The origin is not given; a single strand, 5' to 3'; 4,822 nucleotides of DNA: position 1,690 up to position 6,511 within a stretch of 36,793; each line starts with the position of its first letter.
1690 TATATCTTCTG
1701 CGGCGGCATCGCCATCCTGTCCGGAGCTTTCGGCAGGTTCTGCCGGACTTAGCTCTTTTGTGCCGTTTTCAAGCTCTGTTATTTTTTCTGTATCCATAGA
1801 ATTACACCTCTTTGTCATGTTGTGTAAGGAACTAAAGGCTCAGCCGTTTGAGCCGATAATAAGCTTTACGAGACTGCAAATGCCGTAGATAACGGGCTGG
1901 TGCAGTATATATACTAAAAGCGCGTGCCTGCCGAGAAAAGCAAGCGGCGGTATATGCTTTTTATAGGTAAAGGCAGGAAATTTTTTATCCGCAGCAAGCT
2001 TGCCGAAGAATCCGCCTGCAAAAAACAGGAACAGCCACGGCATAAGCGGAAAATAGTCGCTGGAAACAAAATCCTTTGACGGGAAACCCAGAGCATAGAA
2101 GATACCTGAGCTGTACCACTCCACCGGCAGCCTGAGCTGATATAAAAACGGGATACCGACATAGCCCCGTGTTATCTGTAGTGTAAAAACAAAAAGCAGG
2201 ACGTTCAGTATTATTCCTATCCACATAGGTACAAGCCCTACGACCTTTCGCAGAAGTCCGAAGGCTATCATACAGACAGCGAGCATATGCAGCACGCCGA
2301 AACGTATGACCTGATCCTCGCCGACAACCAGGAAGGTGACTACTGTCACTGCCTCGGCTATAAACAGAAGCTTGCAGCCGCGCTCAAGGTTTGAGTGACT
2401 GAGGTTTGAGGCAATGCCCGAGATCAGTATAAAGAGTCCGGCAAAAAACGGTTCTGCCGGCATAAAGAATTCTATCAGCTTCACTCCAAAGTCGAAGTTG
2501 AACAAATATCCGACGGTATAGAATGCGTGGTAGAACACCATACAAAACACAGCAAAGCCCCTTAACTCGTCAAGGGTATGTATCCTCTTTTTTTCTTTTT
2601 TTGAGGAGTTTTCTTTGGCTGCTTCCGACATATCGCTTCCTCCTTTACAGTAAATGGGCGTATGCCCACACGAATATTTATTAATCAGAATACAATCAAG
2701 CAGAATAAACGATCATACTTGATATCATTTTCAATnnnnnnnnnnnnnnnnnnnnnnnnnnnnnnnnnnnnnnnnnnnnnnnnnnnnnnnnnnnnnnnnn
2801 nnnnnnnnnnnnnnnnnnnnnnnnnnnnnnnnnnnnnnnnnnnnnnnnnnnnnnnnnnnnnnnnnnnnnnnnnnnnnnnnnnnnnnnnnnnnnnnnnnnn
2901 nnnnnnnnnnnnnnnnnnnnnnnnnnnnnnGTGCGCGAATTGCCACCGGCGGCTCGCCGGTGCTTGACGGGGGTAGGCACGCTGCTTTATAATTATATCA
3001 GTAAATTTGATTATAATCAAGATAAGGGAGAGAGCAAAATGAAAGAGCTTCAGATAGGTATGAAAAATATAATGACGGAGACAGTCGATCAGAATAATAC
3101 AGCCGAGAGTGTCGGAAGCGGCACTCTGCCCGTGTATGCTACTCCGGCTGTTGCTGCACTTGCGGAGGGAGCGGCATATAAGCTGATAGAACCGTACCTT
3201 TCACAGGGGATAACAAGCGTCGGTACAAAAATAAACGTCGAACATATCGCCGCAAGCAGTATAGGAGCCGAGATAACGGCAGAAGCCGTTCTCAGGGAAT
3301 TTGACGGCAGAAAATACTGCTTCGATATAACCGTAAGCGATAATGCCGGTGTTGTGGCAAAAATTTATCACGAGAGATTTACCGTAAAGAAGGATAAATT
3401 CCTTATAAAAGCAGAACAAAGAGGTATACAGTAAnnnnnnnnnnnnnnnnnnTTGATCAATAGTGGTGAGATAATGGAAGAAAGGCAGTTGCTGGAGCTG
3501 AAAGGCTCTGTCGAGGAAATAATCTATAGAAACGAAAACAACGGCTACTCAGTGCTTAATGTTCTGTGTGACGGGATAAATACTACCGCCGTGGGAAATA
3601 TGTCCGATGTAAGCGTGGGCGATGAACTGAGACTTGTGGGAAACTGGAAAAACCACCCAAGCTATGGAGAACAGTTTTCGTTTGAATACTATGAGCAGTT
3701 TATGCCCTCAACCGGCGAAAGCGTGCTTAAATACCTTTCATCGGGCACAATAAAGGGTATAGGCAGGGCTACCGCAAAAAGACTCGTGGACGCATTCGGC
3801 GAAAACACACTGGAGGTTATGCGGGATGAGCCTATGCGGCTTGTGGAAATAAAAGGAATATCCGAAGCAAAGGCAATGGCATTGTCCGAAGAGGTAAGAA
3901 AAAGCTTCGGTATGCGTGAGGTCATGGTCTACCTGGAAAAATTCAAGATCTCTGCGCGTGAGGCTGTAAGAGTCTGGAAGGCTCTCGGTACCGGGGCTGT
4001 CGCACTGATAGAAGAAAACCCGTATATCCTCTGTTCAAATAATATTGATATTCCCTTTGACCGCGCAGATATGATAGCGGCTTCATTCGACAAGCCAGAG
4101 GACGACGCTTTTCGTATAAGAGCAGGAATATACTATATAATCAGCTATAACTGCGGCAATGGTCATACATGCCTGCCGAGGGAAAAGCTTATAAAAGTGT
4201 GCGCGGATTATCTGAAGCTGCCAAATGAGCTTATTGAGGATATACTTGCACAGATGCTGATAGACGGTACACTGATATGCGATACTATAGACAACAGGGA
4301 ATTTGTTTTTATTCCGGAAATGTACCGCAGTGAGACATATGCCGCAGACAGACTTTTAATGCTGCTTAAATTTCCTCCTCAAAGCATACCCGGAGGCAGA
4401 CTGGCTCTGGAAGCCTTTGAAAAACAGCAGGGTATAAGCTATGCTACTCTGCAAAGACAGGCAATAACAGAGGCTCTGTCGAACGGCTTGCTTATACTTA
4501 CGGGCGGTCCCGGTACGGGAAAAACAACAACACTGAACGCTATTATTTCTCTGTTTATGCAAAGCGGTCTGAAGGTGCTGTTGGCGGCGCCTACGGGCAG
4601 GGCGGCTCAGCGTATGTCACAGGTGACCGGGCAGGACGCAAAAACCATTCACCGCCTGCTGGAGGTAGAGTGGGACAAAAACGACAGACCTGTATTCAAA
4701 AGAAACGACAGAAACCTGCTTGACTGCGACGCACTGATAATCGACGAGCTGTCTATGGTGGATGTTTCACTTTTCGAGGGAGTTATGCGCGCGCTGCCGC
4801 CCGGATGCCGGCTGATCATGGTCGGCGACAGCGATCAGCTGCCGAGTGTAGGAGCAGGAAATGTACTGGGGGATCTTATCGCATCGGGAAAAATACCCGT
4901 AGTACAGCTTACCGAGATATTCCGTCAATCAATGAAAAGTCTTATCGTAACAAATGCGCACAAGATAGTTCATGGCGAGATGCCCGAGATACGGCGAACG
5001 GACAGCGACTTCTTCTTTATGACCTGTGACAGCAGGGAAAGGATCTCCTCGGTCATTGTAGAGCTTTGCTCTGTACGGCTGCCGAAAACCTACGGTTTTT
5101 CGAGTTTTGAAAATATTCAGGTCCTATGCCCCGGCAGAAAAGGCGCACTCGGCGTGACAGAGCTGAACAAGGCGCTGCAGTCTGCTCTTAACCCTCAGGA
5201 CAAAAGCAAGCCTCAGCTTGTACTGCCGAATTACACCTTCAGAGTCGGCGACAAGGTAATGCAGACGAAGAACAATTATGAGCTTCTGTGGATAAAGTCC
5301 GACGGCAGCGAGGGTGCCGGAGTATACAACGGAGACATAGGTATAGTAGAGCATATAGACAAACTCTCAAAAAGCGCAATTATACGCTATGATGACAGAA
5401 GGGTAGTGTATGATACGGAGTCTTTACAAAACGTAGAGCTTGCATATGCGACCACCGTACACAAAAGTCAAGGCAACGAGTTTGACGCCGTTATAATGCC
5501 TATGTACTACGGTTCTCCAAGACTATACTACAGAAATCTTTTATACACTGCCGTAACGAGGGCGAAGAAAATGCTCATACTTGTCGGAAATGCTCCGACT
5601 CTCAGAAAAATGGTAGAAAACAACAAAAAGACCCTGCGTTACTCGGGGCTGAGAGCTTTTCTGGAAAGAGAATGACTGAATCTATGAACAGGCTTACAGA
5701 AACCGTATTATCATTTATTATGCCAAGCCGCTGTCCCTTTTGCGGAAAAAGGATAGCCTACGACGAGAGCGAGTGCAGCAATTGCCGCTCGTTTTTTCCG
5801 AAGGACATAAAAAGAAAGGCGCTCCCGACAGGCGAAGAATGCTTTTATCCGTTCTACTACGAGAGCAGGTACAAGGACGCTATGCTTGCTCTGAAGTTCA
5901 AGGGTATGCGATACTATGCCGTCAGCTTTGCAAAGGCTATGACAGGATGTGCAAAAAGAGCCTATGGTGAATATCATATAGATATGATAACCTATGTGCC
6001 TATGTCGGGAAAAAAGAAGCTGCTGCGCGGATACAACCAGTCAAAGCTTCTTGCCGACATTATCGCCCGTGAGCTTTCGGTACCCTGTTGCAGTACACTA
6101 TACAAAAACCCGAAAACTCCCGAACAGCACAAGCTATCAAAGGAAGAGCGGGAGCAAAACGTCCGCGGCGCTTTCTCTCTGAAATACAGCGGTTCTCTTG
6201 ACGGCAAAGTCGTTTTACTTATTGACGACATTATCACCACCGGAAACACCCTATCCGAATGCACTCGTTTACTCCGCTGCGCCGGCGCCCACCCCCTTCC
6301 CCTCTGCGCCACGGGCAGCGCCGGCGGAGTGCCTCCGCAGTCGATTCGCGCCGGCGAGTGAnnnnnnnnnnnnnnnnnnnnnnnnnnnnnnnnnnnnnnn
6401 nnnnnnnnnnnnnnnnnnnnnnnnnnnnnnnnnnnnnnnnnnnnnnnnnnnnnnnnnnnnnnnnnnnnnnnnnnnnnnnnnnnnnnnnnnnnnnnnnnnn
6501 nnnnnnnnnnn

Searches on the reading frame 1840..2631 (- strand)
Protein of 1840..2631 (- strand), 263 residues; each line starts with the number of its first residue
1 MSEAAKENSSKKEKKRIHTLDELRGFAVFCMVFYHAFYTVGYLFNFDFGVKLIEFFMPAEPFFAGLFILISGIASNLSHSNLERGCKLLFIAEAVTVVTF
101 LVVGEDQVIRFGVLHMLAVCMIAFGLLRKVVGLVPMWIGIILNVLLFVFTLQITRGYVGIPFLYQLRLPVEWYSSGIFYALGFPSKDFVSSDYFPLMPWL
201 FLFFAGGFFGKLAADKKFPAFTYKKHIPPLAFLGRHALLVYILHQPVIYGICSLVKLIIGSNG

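Call 14: search_protein_families(library=pfam, proteins=[window:1840-2631:-])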
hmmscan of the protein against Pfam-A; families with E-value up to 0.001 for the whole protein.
window:1840-2631:- (263 aa): 2 families
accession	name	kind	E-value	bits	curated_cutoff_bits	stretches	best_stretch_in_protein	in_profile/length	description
PF07786.18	HGSNAT_cat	-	3.3e-40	138.4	22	1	16-246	1-222/222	Heparan-alpha-glucosaminide N-acetyltransferase, catalytic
PF01757.29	Acyl_transf_3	-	0.00043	19.9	31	0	162-256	233-298/326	Acyltransferase domain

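Call 48: find_encoding_contigs(protein=window:1840-2631:-, flank=10000, max_places=6)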
Protein window:1840-2631:- (263 aa): 1 contig read that carries it; 1 place shown.
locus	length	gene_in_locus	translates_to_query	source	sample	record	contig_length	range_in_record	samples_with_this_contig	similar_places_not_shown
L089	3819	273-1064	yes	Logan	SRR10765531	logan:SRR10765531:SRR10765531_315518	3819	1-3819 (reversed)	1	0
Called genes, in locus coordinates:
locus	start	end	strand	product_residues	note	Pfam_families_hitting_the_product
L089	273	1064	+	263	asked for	PF07786:HGSNAT_cat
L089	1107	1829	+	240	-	-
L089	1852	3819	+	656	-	?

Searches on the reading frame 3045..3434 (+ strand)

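Call 14: search_protein_families(library=pfam, proteins=[window:3045-3434:+])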
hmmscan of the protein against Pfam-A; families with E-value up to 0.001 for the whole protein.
window:3045-3434:+ (129 aa): 1 family
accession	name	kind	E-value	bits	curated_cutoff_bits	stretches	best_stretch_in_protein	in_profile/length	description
PF22636.2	FlK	-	9.9e-30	103.2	27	1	14-116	1-102/103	Fluoroacetyl-CoA-specific thioesterase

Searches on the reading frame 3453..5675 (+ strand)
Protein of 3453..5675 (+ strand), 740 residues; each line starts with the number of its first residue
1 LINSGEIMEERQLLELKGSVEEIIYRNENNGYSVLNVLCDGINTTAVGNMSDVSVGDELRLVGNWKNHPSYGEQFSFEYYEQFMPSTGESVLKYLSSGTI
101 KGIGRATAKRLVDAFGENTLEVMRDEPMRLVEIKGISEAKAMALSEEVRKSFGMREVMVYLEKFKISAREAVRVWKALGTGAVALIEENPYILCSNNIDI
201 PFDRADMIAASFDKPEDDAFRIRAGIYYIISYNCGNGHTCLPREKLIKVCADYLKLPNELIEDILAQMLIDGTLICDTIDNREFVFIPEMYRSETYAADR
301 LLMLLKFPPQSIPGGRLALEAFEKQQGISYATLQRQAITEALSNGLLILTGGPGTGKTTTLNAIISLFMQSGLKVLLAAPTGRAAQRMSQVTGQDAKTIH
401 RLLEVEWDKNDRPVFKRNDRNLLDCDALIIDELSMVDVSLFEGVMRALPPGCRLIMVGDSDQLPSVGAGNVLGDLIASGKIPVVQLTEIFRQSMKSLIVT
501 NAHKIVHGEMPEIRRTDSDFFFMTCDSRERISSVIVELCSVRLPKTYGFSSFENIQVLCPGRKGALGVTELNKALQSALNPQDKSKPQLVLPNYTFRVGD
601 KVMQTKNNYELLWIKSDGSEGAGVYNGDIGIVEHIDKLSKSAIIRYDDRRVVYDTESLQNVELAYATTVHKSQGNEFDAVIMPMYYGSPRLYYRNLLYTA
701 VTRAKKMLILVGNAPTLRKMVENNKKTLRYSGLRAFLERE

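Call 14: search_protein_families(library=pfam, proteins=[window:3453-5675:+])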
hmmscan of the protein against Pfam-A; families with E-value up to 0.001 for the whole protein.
window:3453-5675:+ (740 aa): 17 families
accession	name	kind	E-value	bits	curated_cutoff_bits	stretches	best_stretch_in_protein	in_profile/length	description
PF13245.12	AAA_19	-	5.6e-42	143.5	25.1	1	334-467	1-133/134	AAA domain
PF13604.12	AAA_30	-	6.4e-41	140.6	27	1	331-512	3-176/191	AAA domain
PF14490.11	HHH_RecD2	-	4.3e-31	107.1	27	1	151-240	2-92/92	ATP-dependent RecD2 DNA helicase HHH domain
PF23139.1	OB_YrrC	-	1.8e-23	82.7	27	1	15-85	3-76/76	ATP-dependent DNA helicase YrrC, OB-fold domain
PF18335.7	SH3_13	-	9.8e-22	77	41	1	571-646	1-65/65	ATP-dependent RecD-like DNA helicase SH3 domain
PF13538.12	UvrD_C_2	-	3.2e-18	65.7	27.4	1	663-711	1-52/52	UvrD-like helicase C-terminal domain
PF13086.12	AAA_11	-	5.1e-09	36.7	27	1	334-385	6-65/257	AAA domain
PF01443.25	Viral_helicase1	-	4.6e-08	33.6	21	1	657-711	168-227/228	Viral superfamily 1 RNA helicase core domain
PF05970.20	PIF1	-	5.3e-07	29.9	25.9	1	342-448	20-126/223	PIF1-like helicase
PF14520.12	HHH_5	-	4.1e-06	27.6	27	1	99-150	6-57/57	Helix-hairpin-helix domain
PF05127.21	NAT10_TcmA_helicase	-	0.00012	22.4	22.7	1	348-446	1-111/176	RNA cytidine acetyltransferase NAT10/TcmA, helicase domain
PF00437.27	T2SSE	-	0.00013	21.2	24.9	1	328-375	124-173/370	Type II/IV secretion system protein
PF20720.3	nSTAND3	-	0.0002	21.5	27.2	1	335-376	8-49/155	Novel STAND NTPase 3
PF13401.12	AAA_22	-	0.0003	21.6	27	0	344-436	5-96/130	AAA domain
PF00580.27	UvrD-helicase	-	0.00031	20.9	23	0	333-390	4-63/271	UvrD/REP helicase N-terminal domain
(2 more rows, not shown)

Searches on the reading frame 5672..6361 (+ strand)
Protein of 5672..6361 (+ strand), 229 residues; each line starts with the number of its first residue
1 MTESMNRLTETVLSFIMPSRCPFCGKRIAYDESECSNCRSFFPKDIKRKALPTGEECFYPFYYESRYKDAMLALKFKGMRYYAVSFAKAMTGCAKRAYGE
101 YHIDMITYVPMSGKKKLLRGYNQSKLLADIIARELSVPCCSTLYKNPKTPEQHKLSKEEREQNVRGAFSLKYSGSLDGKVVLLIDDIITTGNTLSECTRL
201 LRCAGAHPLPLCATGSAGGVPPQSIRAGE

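Call 14: search_protein_families(library=pfam, proteins=[window:5672-6361:+])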
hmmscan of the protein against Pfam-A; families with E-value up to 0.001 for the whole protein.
window:5672-6361:+ (229 aa): 2 families
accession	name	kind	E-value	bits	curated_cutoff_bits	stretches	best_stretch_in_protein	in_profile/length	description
PF00156.33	Pribosyltran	-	4.6e-09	36.2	26.3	1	126-206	42-115/158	Phosphoribosyl transferase domain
PF18912.6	DZR_2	-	2.5e-05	24.4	27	1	12-42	1-31/56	Double zinc ribbon domain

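Call 35: search_protein_families(library=ncbifam, proteins=[window:5672-6361:+], max_evalue=0.01)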
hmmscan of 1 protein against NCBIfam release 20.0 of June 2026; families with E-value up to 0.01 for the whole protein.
window:5672-6361:+ (229 aa): 23 families
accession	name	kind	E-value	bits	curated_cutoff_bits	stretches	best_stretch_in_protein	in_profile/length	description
TIGR00201.1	comF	subfamily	5.5e-31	108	233.55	1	21-207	1-181/190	ComF family protein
NF008616.0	PRK11595.1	equivalog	4.3e-22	78.7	304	1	21-209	37-218/227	DNA utilization protein GntX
NF002620.0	PRK02277.1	subfamily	3.8e-08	33.2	115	1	153-209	118-172/201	orotate phosphoribosyltransferase-like protein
TIGR01251.1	ribP_PPkin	subfamily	7.3e-07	28.4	113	1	166-214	198-246/309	ribose-phosphate diphosphokinase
NF002758.0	PRK02812.1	equivalog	1.4e-06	27.7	518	1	159-216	211-268/330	ribose-phosphate pyrophosphokinase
NF002095.0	PRK00934.1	equivalog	6.4e-06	25.5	296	1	175-213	202-240/287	ribose-phosphate diphosphokinase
NF005537.0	PRK07199.1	subfamily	1.5e-05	24.3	322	1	165-208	198-241/301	ribose-phosphate diphosphokinase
TIGR01203.1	HGPRTase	equivalog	3.5e-05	23.6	150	1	172-212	79-119/167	hypoxanthine phosphoribosyltransferase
NF045507.1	transregGfcR_Halo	equivalog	4.2e-05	23.1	300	1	127-209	110-184/215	transcriptional regulator GfcR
NF002844.0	PRK03092.1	equivalog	6.9e-05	22.2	438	1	168-215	213-260/326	ribose-phosphate diphosphokinase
NF002320.0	PRK01259.1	subfamily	9.9e-05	21.8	297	1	172-214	208-250/316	ribose-phosphate diphosphokinase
NF002686.0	PRK02458.1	equivalog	0.00019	21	506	1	174-209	214-249/323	ribose-phosphate diphosphokinase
NF002634.0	PRK02304.1-3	equivalog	0.00021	21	170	1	126-207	68-147/182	adenine phosphoribosyltransferase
NF005299.0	PRK06827.1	subfamily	0.00026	19.8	327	1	169-211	255-298/383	phosphoribosylpyrophosphate synthetase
NF005592.0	PRK07322.1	subfamily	0.00032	20.1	143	1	175-207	117-149/180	adenine phosphoribosyltransferase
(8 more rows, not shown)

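Call 36: search_solved_structures(query=window:5672-6361:+, max_evalue=0.01, show_alignments=2)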
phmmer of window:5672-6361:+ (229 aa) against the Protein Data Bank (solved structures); distinct sequences matched with E-value up to 0.01: 2.
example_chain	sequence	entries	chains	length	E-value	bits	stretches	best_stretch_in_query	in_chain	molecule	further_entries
4twb_A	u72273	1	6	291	0.0015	21.4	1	158-211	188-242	Ribose-phosphate pyrophosphokinase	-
7p0h_A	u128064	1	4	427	0.0056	19.5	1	17-204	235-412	Helicobacter pylori ComF fused to an artificial alphaREP crystallization helper (named B2)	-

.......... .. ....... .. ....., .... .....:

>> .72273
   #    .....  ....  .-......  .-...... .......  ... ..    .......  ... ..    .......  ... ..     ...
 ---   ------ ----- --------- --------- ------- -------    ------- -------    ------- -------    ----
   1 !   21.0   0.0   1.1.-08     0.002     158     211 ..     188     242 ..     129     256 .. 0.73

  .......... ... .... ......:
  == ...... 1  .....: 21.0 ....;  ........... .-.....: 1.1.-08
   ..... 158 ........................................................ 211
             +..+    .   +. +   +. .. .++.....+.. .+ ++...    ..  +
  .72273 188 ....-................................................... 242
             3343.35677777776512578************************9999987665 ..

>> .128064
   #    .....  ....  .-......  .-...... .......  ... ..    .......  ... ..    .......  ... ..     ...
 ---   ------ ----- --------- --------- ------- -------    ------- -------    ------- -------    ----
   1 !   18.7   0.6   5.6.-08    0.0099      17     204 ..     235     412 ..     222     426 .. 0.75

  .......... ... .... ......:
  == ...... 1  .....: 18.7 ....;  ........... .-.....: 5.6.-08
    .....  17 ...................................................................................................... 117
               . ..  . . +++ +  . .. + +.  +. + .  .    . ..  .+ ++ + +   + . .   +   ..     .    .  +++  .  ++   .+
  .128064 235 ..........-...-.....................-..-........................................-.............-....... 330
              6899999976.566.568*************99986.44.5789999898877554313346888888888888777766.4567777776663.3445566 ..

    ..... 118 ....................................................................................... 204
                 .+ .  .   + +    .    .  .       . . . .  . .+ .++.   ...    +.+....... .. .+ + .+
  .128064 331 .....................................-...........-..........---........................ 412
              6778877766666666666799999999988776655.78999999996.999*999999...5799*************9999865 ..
